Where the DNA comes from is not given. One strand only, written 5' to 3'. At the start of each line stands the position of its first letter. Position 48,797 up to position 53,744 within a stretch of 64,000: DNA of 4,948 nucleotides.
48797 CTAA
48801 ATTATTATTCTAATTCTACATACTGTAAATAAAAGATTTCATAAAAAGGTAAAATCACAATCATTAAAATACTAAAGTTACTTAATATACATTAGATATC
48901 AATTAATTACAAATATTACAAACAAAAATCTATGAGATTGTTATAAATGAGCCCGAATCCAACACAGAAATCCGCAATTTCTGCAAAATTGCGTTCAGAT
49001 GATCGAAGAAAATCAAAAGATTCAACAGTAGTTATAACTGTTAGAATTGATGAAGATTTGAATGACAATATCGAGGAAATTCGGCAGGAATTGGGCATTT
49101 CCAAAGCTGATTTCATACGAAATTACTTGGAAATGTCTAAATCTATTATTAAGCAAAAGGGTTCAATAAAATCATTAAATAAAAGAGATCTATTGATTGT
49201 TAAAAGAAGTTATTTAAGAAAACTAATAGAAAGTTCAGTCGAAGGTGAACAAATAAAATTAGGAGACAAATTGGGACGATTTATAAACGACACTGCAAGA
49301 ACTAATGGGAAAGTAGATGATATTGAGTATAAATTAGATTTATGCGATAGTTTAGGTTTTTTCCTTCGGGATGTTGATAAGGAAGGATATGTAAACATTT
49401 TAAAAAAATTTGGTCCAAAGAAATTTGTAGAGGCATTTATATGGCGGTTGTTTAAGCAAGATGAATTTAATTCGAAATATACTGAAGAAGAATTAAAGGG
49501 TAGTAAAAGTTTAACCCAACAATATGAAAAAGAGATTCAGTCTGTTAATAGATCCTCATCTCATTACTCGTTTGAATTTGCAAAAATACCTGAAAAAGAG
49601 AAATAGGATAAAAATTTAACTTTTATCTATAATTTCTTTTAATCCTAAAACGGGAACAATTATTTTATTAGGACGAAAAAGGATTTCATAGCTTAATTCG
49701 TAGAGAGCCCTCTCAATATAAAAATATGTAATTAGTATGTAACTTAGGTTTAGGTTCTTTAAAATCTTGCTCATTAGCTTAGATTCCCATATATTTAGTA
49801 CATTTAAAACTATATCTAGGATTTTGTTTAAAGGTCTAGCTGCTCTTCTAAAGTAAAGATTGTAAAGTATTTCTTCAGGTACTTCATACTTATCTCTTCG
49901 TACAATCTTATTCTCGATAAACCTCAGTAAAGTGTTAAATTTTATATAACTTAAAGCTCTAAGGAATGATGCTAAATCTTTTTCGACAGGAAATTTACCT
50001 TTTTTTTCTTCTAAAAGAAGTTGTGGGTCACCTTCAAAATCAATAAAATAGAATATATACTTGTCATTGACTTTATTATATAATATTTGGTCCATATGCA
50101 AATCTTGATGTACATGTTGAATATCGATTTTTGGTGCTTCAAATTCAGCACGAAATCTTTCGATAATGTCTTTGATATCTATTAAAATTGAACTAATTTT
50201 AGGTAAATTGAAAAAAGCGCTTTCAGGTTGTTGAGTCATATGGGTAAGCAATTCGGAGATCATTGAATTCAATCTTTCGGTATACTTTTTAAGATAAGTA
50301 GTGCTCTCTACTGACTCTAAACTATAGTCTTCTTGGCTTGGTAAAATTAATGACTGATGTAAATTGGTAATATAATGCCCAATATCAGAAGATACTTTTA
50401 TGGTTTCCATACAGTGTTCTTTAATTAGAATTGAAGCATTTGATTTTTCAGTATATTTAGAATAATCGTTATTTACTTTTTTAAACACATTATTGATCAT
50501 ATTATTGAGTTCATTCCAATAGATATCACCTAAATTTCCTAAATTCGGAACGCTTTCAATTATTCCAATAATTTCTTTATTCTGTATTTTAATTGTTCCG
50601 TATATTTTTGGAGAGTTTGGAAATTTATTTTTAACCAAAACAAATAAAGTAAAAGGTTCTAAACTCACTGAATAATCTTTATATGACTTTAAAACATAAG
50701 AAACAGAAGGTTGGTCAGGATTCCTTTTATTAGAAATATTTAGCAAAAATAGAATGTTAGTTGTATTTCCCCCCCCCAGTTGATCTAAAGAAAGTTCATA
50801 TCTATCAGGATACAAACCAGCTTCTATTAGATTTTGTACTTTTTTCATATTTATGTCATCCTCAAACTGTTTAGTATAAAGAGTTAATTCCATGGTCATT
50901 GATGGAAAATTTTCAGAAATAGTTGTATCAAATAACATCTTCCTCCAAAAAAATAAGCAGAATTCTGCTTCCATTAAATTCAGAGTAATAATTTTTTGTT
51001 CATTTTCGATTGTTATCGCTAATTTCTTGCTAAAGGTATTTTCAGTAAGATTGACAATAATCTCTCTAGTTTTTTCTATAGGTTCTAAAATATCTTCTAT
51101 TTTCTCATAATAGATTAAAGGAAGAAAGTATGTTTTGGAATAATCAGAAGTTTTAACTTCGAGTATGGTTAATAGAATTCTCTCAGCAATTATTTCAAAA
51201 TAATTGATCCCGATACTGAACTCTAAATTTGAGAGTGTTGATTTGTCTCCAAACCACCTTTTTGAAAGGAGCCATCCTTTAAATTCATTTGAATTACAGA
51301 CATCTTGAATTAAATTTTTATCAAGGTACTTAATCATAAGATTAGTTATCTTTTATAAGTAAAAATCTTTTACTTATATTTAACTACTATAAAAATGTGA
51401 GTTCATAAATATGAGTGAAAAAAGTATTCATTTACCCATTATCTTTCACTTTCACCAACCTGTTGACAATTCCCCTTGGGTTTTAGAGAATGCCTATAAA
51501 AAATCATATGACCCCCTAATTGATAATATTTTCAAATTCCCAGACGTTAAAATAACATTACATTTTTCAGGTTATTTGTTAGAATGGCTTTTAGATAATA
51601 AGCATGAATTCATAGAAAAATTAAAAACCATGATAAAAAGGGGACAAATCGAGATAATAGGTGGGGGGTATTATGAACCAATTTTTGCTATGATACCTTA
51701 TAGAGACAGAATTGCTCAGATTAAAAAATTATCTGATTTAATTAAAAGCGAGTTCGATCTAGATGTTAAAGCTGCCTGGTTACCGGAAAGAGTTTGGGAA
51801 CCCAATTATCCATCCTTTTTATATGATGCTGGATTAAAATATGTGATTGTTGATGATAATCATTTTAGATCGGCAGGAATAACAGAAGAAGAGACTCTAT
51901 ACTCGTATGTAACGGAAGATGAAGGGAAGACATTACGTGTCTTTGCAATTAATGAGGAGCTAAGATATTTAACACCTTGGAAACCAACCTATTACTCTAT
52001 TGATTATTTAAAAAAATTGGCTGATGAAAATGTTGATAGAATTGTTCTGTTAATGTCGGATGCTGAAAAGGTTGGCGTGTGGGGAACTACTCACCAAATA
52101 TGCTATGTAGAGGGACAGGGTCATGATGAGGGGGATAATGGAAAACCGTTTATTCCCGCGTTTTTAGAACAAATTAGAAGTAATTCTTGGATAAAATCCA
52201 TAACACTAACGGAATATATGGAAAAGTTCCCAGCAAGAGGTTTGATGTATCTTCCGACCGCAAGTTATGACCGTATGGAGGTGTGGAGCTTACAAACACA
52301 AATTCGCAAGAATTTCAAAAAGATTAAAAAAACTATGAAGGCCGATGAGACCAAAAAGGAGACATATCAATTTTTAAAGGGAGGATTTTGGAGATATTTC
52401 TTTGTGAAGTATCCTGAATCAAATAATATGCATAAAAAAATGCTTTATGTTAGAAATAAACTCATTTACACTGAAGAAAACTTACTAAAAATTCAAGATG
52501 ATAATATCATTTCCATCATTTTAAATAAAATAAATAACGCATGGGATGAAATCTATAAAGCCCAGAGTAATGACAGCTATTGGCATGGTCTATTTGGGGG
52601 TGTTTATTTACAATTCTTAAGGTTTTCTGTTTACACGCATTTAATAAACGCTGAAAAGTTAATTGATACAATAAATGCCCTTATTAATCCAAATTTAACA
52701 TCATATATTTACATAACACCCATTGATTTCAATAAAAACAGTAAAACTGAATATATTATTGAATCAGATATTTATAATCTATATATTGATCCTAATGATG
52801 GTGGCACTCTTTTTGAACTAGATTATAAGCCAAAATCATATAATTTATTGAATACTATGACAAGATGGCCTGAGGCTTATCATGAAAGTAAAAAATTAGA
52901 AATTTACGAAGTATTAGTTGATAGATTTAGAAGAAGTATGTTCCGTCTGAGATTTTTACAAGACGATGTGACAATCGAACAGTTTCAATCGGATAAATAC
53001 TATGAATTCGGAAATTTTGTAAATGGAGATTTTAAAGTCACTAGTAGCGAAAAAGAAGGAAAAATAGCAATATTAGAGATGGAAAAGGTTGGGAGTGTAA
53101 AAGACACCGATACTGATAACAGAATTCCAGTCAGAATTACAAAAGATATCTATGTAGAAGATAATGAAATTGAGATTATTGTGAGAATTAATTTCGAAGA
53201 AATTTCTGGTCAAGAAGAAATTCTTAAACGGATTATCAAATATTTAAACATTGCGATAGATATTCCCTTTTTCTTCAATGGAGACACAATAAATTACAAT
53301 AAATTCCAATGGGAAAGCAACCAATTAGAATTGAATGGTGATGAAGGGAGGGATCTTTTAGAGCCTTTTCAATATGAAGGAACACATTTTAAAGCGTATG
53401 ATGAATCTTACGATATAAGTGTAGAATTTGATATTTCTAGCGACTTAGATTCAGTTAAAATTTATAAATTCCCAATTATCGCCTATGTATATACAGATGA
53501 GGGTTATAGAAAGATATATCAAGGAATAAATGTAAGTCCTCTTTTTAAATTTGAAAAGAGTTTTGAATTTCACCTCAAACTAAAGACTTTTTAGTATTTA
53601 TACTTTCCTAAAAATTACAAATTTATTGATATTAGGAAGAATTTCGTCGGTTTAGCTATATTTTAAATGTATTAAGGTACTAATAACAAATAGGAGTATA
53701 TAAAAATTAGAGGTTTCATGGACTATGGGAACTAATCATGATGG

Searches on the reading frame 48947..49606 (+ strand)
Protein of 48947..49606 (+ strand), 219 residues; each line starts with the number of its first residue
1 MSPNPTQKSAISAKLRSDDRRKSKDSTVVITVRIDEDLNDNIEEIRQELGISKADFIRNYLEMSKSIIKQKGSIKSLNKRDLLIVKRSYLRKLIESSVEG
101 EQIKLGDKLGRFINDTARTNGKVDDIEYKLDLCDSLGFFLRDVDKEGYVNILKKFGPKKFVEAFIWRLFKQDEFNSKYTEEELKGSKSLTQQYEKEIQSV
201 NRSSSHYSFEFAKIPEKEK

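Call 64: search_protein_families(library=pfam, proteins=[window:48947-49606:+], max_evalue=0.001)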
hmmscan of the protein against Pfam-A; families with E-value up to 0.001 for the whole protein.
window:48947-49606:+ (219 aa): 1 family
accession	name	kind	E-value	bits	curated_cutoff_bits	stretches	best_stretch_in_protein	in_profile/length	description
PF01402.27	RHH_1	-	6.3e-05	23.2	20.5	1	30-62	2-34/39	Ribbon-helix-helix protein, copG family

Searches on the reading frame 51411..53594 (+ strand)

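Call 64: search_protein_families(library=pfam, proteins=[window:51411-53594:+], max_evalue=0.001)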
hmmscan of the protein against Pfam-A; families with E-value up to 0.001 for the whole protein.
window:51411-53594:+ (727 aa): 4 families
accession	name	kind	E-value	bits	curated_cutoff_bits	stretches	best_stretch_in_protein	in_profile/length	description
PF03065.20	Glyco_hydro_57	-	6.8e-43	147.5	21.2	1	10-282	2-291/291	Glycosyl hydrolase family 57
PF09094.16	AmyA-A_glucT_m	-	1.2e-27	96.6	27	1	325-417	1-79/80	Alpha-amylase/4-alpha-glucanotransferase, middle domain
PF09095.17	AmyA-gluTrfs_C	-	3.4e-25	89.6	22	2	439-493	1-55/284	Alpha-amylase/4-alpha-glucanotransferase, C-terminal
PF01074.27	Glyco_hydro_38N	-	8.2e-11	42.3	25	1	18-292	18-269/270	Glycosyl hydrolases family 38 N-terminal domain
